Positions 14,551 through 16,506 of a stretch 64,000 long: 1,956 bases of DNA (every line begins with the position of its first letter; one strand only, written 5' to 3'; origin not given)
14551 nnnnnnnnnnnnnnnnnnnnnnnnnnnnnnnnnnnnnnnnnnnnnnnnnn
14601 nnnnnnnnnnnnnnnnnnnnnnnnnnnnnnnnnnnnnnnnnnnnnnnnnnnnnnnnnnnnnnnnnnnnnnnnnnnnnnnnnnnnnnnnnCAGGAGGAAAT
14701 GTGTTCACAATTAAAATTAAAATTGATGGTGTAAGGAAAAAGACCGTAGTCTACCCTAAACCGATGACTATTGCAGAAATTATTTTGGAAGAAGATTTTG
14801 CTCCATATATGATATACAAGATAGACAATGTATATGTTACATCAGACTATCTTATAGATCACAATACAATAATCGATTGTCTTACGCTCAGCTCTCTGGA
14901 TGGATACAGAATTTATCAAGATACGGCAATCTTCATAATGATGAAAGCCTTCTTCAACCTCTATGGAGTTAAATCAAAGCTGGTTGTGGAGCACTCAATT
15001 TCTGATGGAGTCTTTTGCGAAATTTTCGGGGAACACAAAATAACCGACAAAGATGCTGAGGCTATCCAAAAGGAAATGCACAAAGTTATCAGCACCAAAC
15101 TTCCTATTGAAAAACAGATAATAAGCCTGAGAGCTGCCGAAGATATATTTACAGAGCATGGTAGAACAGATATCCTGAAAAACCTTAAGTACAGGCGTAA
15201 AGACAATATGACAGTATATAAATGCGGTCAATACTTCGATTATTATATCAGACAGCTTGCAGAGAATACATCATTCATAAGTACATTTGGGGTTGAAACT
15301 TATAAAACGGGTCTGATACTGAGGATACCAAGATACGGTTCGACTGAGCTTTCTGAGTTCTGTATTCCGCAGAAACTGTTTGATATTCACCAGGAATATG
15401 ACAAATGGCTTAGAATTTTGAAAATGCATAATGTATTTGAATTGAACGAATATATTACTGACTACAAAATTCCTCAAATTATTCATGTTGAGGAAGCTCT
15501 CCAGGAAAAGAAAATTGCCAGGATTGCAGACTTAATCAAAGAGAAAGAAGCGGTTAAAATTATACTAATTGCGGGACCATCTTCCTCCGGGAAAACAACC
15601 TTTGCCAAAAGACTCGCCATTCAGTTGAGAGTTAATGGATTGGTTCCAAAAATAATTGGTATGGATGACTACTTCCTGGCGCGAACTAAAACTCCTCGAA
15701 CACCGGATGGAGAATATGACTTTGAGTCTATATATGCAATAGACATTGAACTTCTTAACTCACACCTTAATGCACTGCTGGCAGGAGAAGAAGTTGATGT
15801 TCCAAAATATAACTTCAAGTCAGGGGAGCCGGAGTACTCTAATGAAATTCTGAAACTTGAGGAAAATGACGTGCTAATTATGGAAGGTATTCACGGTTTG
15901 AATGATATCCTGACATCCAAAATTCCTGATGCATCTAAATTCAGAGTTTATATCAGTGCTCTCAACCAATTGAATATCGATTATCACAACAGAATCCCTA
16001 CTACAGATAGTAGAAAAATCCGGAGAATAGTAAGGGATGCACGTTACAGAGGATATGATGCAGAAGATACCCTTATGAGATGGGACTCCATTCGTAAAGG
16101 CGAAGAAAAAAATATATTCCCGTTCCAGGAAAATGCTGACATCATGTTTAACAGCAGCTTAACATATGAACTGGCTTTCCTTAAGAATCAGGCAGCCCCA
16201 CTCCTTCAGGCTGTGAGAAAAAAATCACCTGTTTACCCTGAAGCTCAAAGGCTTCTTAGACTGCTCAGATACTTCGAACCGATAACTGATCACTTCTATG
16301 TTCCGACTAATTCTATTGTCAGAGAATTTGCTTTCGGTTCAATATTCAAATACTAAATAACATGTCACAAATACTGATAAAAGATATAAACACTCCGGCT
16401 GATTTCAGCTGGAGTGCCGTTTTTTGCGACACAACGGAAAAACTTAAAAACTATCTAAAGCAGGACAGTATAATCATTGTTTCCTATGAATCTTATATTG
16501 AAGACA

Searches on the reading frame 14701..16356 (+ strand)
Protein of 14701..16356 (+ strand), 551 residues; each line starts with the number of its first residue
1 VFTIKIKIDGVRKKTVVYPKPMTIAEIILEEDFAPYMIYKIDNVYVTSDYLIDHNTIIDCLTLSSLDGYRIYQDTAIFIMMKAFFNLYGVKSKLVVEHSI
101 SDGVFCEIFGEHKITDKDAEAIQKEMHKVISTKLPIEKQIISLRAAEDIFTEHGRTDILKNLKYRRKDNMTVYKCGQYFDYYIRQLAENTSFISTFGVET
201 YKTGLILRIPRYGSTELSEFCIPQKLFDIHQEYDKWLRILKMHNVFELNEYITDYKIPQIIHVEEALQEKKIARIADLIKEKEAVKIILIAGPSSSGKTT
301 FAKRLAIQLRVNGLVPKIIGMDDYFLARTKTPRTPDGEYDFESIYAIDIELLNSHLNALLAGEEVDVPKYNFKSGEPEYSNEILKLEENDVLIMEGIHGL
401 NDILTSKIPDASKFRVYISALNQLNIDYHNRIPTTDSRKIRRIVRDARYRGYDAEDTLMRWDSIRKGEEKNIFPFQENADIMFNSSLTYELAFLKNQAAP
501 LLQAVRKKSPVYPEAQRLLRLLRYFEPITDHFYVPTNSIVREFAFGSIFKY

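Call 84: search_protein_families(library=pfam, proteins=[window:14701-16356:+], max_evalue=0.0001)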
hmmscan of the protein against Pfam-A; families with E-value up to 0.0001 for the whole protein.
window:14701-16356:+ (551 aa): 1 family
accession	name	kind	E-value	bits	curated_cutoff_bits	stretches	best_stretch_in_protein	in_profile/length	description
PF00485.24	PRK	-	4.6e-21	76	22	1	287-486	1-190/196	Phosphoribulokinase / Uridine kinase family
